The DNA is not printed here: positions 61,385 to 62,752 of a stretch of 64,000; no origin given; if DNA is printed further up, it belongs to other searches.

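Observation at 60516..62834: Apparently undescribed archaeal RiPP-like system: three tandem Cys/Asp-rich precursors plus a radical SAM/SPASM maturase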

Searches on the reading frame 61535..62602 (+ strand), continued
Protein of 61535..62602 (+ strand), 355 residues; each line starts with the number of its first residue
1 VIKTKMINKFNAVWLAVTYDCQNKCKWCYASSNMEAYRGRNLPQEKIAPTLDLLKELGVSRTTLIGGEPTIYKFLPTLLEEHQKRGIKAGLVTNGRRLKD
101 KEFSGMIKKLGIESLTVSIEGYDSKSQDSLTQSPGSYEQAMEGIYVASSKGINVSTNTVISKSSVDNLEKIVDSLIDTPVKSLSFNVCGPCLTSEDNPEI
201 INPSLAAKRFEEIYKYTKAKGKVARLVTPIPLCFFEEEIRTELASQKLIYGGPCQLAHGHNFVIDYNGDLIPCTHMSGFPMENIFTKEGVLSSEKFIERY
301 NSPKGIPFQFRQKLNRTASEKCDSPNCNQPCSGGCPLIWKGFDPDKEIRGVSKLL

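Call 27: search_protein_families(library=ncbifam, proteins=[L044:4995-5999:+, L053:4980-6002:+, L040:3490-4578:+, L051:4956-5975:+, L034:4974-6005:+, L043:5004-6056:+, L046:6184-6939:+], max_evalue=0.01)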
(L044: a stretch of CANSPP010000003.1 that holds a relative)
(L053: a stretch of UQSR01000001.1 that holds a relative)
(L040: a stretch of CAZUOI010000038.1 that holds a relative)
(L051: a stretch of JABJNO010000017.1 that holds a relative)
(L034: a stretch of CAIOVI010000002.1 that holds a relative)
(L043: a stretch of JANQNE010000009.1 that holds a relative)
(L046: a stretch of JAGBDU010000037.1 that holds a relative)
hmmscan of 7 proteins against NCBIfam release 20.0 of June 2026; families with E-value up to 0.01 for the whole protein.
L044:4995-5999:+ (334 aa): 74 families (the best 25 are shown)
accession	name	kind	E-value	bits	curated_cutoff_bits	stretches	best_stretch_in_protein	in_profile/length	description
TIGR04055.1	rSAM_NirJ2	equivalog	5.2e-24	85.4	500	1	6-323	3-306/326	putative heme d1 biosynthesis radical SAM protein NirJ2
TIGR04054.1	rSAM_NirJ1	equivalog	1.8e-23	82.8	650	1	9-175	41-207/387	putative heme d1 biosynthesis radical SAM protein NirJ1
TIGR04347.1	pseudo_SAM_Halo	equivalog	2.3e-21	76.5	525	1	7-178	42-212/390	TIGR04347 family pseudo-SAM/SPASM protein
TIGR02666.1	moaA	equivalog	2.3e-20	72.9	284.05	1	13-172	19-187/336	GTP 3',8-cyclase MoaA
NF001199.0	PRK00164.2-1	equivalog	9.5e-20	70.9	231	1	9-196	17-209/308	GTP 3',8-cyclase MoaA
TIGR02668.1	moaA_archaeal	equivalog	1.1e-19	70.5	325.25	1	9-207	15-217/303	GTP 3',8-cyclase MoaA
TIGR04546.1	rSAM_ahbC_deAc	equivalog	1.2e-19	70.4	650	1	7-175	43-210/390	12,18-didecarboxysiroheme deacetylase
TIGR04051.1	rSAM_NirJ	equivalog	1.8e-19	70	515.45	1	11-176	9-174/354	heme d1 biosynthesis radical SAM protein NirJ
TIGR04317.1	W_rSAM_matur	equivalog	5.4e-19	68.5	380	1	10-221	10-226/349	tungsten cofactor oxidoreductase radical SAM maturase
TIGR04303.1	GeoRSP_rSAM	equivalog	1.5e-18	67.5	400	1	4-327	6-313/325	GeoRSP system radical SAM/SPASM protein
NF045574.1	sacti_mat_StsB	exception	2.9e-18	66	625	1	8-170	100-261/466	StsB family radical SAM/SPASM domain sactipeptide maturase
TIGR04545.1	rSAM_ahbD_hemeb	equivalog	5.2e-18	65.6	500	1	6-171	3-168/339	heme b synthase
TIGR03962.1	mycofact_rSAM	equivalog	2.7e-16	59.7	265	1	12-322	20-315/339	mycofactocin radical SAM maturase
NF047865.1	rSAM_PapB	equivalog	4.9e-16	58.9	340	1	8-323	7-319/330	PapB family radical SAM/SPASM ranthipeptide maturase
TIGR04251.1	SCM_rSAM_ScmF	equivalog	9.6e-16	58.1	400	1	12-323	12-324/353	SynChlorMet cassette radical SAM/SPASM protein ScmF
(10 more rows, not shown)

L053:4980-6002:+ (340 aa): 64 families (the best 25 are shown)
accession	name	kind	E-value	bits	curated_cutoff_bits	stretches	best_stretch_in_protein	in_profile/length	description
TIGR04347.1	pseudo_SAM_Halo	equivalog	5.9e-22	78.5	525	1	3-174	35-205/390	TIGR04347 family pseudo-SAM/SPASM protein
TIGR02668.1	moaA_archaeal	equivalog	6.5e-22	77.9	325.25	1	12-187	15-192/303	GTP 3',8-cyclase MoaA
NF001199.0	PRK00164.2-1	equivalog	2e-21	76.5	231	1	12-179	17-184/308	GTP 3',8-cyclase MoaA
TIGR04051.1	rSAM_NirJ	equivalog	2.7e-21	75.9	515.45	1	5-178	1-173/354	heme d1 biosynthesis radical SAM protein NirJ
TIGR04054.1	rSAM_NirJ1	equivalog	1.4e-19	70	650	1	5-177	35-206/387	putative heme d1 biosynthesis radical SAM protein NirJ1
TIGR04546.1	rSAM_ahbC_deAc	equivalog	1.7e-19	69.9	650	1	3-177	36-209/390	12,18-didecarboxysiroheme deacetylase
TIGR04545.1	rSAM_ahbD_hemeb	equivalog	1e-18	67.9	500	1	7-175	1-169/339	heme b synthase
TIGR04055.1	rSAM_NirJ2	equivalog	7.9e-18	65.1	500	1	7-320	1-303/326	putative heme d1 biosynthesis radical SAM protein NirJ2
NF047865.1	rSAM_PapB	equivalog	1.7e-17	63.7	340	1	14-321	10-317/330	PapB family radical SAM/SPASM ranthipeptide maturase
TIGR02666.1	moaA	equivalog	6.9e-17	61.4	284.05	1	16-167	19-179/336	GTP 3',8-cyclase MoaA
TIGR04053.2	TIGR04053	equivalog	6.9e-16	58.5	395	1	5-174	6-179/366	TIGR04053 family radical SAM/SPASM domain-containing protein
NF045702.1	rSAM_GDGT_ether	equivalog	1.5e-15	56.8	450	1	12-161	92-246/486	tetraether lipid synthase Tes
NF045574.1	sacti_mat_StsB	exception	4.5e-15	55.4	625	1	15-327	104-402/466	StsB family radical SAM/SPASM domain sactipeptide maturase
TIGR04317.1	W_rSAM_matur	equivalog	6.2e-15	55.2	380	1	14-316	11-319/349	tungsten cofactor oxidoreductase radical SAM maturase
TIGR03977.1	rSAM_pair_HxsC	equivalog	2.1e-14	53.1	267.9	1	11-233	30-258/292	His-Xaa-Ser system radical SAM maturase HxsC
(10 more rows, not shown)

L040:3490-4578:+ (362 aa): 59 families (the best 25 are shown)
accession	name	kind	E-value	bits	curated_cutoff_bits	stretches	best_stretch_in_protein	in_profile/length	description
TIGR02668.1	moaA_archaeal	equivalog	5.4e-21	74.9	325.25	1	12-255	14-255/303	GTP 3',8-cyclase MoaA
TIGR03977.1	rSAM_pair_HxsC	equivalog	6.3e-21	74.5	267.9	1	11-234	28-254/292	His-Xaa-Ser system radical SAM maturase HxsC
TIGR02666.1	moaA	equivalog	1.4e-20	73.5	284.05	1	12-177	14-186/336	GTP 3',8-cyclase MoaA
NF001199.0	PRK00164.2-1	equivalog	5.1e-19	68.5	231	1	12-212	16-217/308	GTP 3',8-cyclase MoaA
TIGR04054.1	rSAM_NirJ1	equivalog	7.5e-19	67.6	650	1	10-181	39-207/387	putative heme d1 biosynthesis radical SAM protein NirJ1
NF045574.1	sacti_mat_StsB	exception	2.7e-18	66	625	1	8-178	96-263/466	StsB family radical SAM/SPASM domain sactipeptide maturase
TIGR04051.1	rSAM_NirJ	equivalog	1.8e-17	63.4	515.45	1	14-179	8-171/354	heme d1 biosynthesis radical SAM protein NirJ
NF038332.1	rSAM_rare_HxsC4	exception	2.1e-17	63.3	500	1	12-232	18-243/335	radical SAM protein HxsC4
NF038283.1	viperin_w_prok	equivalog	6.8e-17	61.5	180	1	14-191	8-195/281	viperin family antiviral radical SAM protein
TIGR04340.1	rSAM_ACGX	hypoth_equivalog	1.4e-16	60.7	400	1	12-206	7-200/341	radical SAM/SPASM domain protein, ACGX system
TIGR04317.1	W_rSAM_matur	equivalog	1.1e-15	57.7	380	1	8-327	4-319/349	tungsten cofactor oxidoreductase radical SAM maturase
TIGR04545.1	rSAM_ahbD_hemeb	equivalog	1.3e-15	57.8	500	1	11-205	4-195/339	heme b synthase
TIGR04251.1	SCM_rSAM_ScmF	equivalog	5.6e-15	55.6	400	1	10-338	6-328/353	SynChlorMet cassette radical SAM/SPASM protein ScmF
NF012164.0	AlbA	equivalog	6.2e-15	54.6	850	1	6-162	111-264/442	subtilosin maturase AlbA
NF050035.1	rSAM_WgK_link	exception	1.2e-14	54.1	650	1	6-224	7-222/367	radical SAM/SPASM peptide maturase WgkB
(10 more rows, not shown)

L051:4956-5975:+ (339 aa): 69 families (the best 25 are shown)
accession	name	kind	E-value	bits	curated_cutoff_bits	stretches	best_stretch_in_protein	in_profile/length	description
TIGR04055.1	rSAM_NirJ2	equivalog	3.2e-30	105.8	500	1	21-323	8-304/326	putative heme d1 biosynthesis radical SAM protein NirJ2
TIGR04545.1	rSAM_ahbD_hemeb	equivalog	5.4e-28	98.4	500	1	22-210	9-196/339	heme b synthase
TIGR04347.1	pseudo_SAM_Halo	equivalog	2.6e-27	96.1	525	1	20-186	45-211/390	TIGR04347 family pseudo-SAM/SPASM protein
TIGR04054.1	rSAM_NirJ1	equivalog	6e-25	87.7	650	1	20-184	43-207/387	putative heme d1 biosynthesis radical SAM protein NirJ1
TIGR04051.1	rSAM_NirJ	equivalog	2e-24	86.2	515.45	1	22-181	11-170/354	heme d1 biosynthesis radical SAM protein NirJ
TIGR04303.1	GeoRSP_rSAM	equivalog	9.2e-23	81.3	400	1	21-187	13-177/325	GeoRSP system radical SAM/SPASM protein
TIGR04546.1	rSAM_ahbC_deAc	equivalog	8e-22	77.6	650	1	21-184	47-210/390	12,18-didecarboxysiroheme deacetylase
NF045574.1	sacti_mat_StsB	exception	4e-21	75.4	625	1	21-331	104-404/466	StsB family radical SAM/SPASM domain sactipeptide maturase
NF041298.1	rSAM_mat_DynA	equivalog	5.8e-21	74.9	450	2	18-193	6-190/356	dynobactin maturation radical SAM/SPASM protein DynA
TIGR04053.2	TIGR04053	equivalog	1.9e-20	73.4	395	1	22-180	17-179/366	TIGR04053 family radical SAM/SPASM domain-containing protein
TIGR03977.1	rSAM_pair_HxsC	equivalog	1.1e-18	67.2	267.9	1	22-176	34-192/292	His-Xaa-Ser system radical SAM maturase HxsC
TIGR03962.1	mycofact_rSAM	equivalog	6.4e-18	65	265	1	20-325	19-316/339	mycofactocin radical SAM maturase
NF038332.1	rSAM_rare_HxsC4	exception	1.7e-17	63.6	500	1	23-187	24-194/335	radical SAM protein HxsC4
TIGR02666.1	moaA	equivalog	5.9e-17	61.6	284.05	1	22-179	19-185/336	GTP 3',8-cyclase MoaA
TIGR04340.1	rSAM_ACGX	hypoth_equivalog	1.3e-16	60.7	400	1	13-322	3-319/341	radical SAM/SPASM domain protein, ACGX system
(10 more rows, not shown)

L034:4974-6005:+ (343 aa): 60 families (the best 25 are shown)
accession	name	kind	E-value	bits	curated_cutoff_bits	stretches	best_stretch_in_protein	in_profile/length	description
TIGR02668.1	moaA_archaeal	equivalog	2e-20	73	325.25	1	11-148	14-151/303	GTP 3',8-cyclase MoaA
TIGR04055.1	rSAM_NirJ2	equivalog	2e-18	67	500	1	9-338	3-316/326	putative heme d1 biosynthesis radical SAM protein NirJ2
NF001199.0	PRK00164.2-1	equivalog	3.3e-18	65.9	231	1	11-147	16-152/308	GTP 3',8-cyclase MoaA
TIGR02666.1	moaA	equivalog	2.7e-17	62.8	284.05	1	12-147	15-157/336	GTP 3',8-cyclase MoaA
TIGR04317.1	W_rSAM_matur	equivalog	2e-16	60.1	380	1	12-321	9-319/349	tungsten cofactor oxidoreductase radical SAM maturase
TIGR04347.1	pseudo_SAM_Halo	equivalog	6e-16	58.7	525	1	12-176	43-207/390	TIGR04347 family pseudo-SAM/SPASM protein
NF047865.1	rSAM_PapB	equivalog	3.8e-14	52.6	340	1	11-327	7-318/330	PapB family radical SAM/SPASM ranthipeptide maturase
NF045646.2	rSAM_Se_TrsS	equivalog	5.2e-14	51.6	490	1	3-162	84-240/441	radical SAM (seleno)protein TrsS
NF045574.1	sacti_mat_StsB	exception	8.6e-14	51.2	625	1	13-165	102-253/466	StsB family radical SAM/SPASM domain sactipeptide maturase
TIGR04546.1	rSAM_ahbC_deAc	equivalog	1.6e-13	50.2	650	1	12-178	44-210/390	12,18-didecarboxysiroheme deacetylase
TIGR04303.1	GeoRSP_rSAM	equivalog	2.3e-13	50.4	400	1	12-326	10-307/325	GeoRSP system radical SAM/SPASM protein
TIGR04545.1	rSAM_ahbD_hemeb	equivalog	5.7e-13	49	500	1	12-179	5-171/339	heme b synthase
NF050035.1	rSAM_WgK_link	exception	9e-13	47.9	650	1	12-177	14-177/367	radical SAM/SPASM peptide maturase WgkB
TIGR04251.1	SCM_rSAM_ScmF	equivalog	1.1e-12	48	400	1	14-327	11-323/353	SynChlorMet cassette radical SAM/SPASM protein ScmF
NF038283.1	viperin_w_prok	equivalog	1.3e-12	47.4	180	1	13-119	8-120/281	viperin family antiviral radical SAM protein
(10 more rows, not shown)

L043:5004-6056:+ (350 aa): 63 families (the best 25 are shown)
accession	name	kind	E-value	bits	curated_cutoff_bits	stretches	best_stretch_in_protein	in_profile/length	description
TIGR03977.1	rSAM_pair_HxsC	equivalog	5.7e-25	87.8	267.9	1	9-177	28-197/292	His-Xaa-Ser system radical SAM maturase HxsC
TIGR02668.1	moaA_archaeal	equivalog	6.1e-21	74.7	325.25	1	11-217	15-221/303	GTP 3',8-cyclase MoaA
TIGR04317.1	W_rSAM_matur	equivalog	1.5e-20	73.6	380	1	10-320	8-315/349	tungsten cofactor oxidoreductase radical SAM maturase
TIGR04051.1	rSAM_NirJ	equivalog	1.5e-20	73.5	515.45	1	12-170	8-163/354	heme d1 biosynthesis radical SAM protein NirJ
TIGR02666.1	moaA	equivalog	2.7e-20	72.6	284.05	1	12-211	16-221/336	GTP 3',8-cyclase MoaA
NF050035.1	rSAM_WgK_link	exception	5e-20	71.8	650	1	12-186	15-185/367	radical SAM/SPASM peptide maturase WgkB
NF001199.0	PRK00164.2-1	equivalog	3.3e-19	69.1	231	1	11-220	17-224/308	GTP 3',8-cyclase MoaA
TIGR04054.1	rSAM_NirJ1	equivalog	6.3e-18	64.5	650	1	13-173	43-203/387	putative heme d1 biosynthesis radical SAM protein NirJ1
TIGR04545.1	rSAM_ahbD_hemeb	equivalog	6.4e-18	65.3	500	1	12-218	6-210/339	heme b synthase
TIGR04251.1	SCM_rSAM_ScmF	equivalog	7.1e-18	65.1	400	1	9-167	7-166/353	SynChlorMet cassette radical SAM/SPASM protein ScmF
NF045646.2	rSAM_Se_TrsS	equivalog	5.5e-16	58.1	490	1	10-154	90-234/441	radical SAM (seleno)protein TrsS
NF038283.1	viperin_w_prok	equivalog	6e-16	58.4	180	1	12-170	8-178/281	viperin family antiviral radical SAM protein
TIGR04546.1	rSAM_ahbC_deAc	equivalog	8.5e-16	57.7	650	1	12-168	45-198/390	12,18-didecarboxysiroheme deacetylase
TIGR03962.1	mycofact_rSAM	equivalog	1.1e-15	57.7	265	1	12-167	18-170/339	mycofactocin radical SAM maturase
TIGR02495.1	NrdG2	equivalog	4.2e-15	55.6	131.15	1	8-161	18-169/193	anaerobic ribonucleoside-triphosphate reductase activating protein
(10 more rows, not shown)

L046:6184-6939:+ (251 aa): 0 families

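Call 34: search_solved_structures(query=A1, max_evalue=0.001)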
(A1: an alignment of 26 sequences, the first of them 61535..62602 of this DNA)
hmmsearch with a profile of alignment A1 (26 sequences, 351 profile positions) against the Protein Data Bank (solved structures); distinct sequences matched with E-value up to 0.001: 24.
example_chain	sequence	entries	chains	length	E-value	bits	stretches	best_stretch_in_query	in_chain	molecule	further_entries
6efn_A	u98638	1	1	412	4.7e-20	75.2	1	11-173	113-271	Sporulation killing factor maturation protein SkfB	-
7vob_C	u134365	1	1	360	7e-17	64.7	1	13-179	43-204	Cytosylglucuronate decarboxylase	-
7voc_C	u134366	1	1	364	7.1e-17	64.7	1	13-179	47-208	Cytosylglucuronate decarboxylase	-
1tv7_A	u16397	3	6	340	5e-16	61.9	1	11-208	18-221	Molybdenum cofactor biosynthesis protein A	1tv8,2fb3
2fb2_A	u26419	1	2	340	7e-16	61.4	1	11-208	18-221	Molybdenum cofactor biosynthesis protein A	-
7tol_A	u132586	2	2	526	4.4e-14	55.5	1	11-284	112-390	glycerol dibiphytanyl glycerol tetraether - macrocyclic archaeol synthase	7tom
6b4c_A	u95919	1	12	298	2.2e-12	50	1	15-228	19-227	Viperin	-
9dgw_A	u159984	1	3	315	2.3e-12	49.9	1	15-228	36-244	Radical SAM core domain-containing protein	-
9dfw_A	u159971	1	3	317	2.4e-12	49.8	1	15-228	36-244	Radical SAM core domain-containing protein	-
7n7i_A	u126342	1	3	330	3e-12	49.5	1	15-228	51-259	Viperin-like enzyme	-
6c8v_A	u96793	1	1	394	3.6e-12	49.2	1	13-180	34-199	Coenzyme PQQ synthesis protein E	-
9dfu_A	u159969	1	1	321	1.1e-11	47.7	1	13-193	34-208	Radical SAM core domain-containing protein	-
9dfn_A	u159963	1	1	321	1.2e-11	47.5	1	13-193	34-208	Radical SAM core domain-containing protein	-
5v1q_A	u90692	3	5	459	7.1e-10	41.7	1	16-338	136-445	Radical SAM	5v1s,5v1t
5wgg_A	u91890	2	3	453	7.1e-08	35.1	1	10-132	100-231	Radical SAM domain protein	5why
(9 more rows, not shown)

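Call 36: find_encoding_contigs(protein=P0001, flank=6000, max_places=3)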
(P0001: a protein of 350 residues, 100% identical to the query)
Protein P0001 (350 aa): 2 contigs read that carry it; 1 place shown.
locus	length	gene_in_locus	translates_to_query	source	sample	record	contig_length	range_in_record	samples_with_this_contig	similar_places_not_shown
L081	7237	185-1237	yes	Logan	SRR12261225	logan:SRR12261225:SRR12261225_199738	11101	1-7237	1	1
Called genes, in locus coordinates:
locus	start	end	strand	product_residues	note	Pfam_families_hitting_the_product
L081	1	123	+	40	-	?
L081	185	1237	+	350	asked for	PF04055:Radical_SAM, PF13353:Fer4_12 (weak)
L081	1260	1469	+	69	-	-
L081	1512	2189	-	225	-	-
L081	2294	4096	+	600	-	PF00176:SNF2-rel_dom, PF00270:DEAD, PF04851:ResIII, PF00271:Helicase_C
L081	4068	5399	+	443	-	-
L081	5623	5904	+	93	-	-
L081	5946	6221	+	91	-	-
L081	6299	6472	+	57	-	-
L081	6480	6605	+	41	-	-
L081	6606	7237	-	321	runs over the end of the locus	PF01916:DS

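Call 39: predict_structure(alignment_id=A1)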
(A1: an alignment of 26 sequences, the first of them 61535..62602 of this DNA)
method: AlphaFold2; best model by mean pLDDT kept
length: 355 residues; sequences in the alignment: 26
mean_pLDDT: 86.7   pTM: 0.87
mean pLDDT of the five models: 86.7, 86.6, 86.4, 84.1, 83.2
residues with pLDDT >= 90: 211; 70-90: 88; 50-70: 49; < 50: 7
segments of 3 or more residues with pLDDT < 50: 352-355
pLDDT, mean of each block of 10 residues (from residue 1): 74 92 71 69 97 97 92 97 98 96 98 96 94 93 98 96 94 97 88 70 92 96 91 86 84 68 93 76 94 96 91 73 60 71 78 42
secondary structure, 60 per line:
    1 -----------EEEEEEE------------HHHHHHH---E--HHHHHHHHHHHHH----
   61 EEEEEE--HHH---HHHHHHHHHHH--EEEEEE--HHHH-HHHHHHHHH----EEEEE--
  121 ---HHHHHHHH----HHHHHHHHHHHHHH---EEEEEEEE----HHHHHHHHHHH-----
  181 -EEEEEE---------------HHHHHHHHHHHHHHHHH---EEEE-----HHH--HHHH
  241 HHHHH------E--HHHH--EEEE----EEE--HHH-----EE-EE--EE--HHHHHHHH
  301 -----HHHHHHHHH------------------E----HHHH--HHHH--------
elements in order: E12-18 H31-37 H44-56 E61-66 H75-85 E88-93 H96-99 H101-109 E114-118 H124-131 H136-149 E153-160 H165-175 E182-187 H203-219 E223-226 H237-245 H255-258 E261-264 E269-271 H293-300 H306-314 H338-341 H344-347
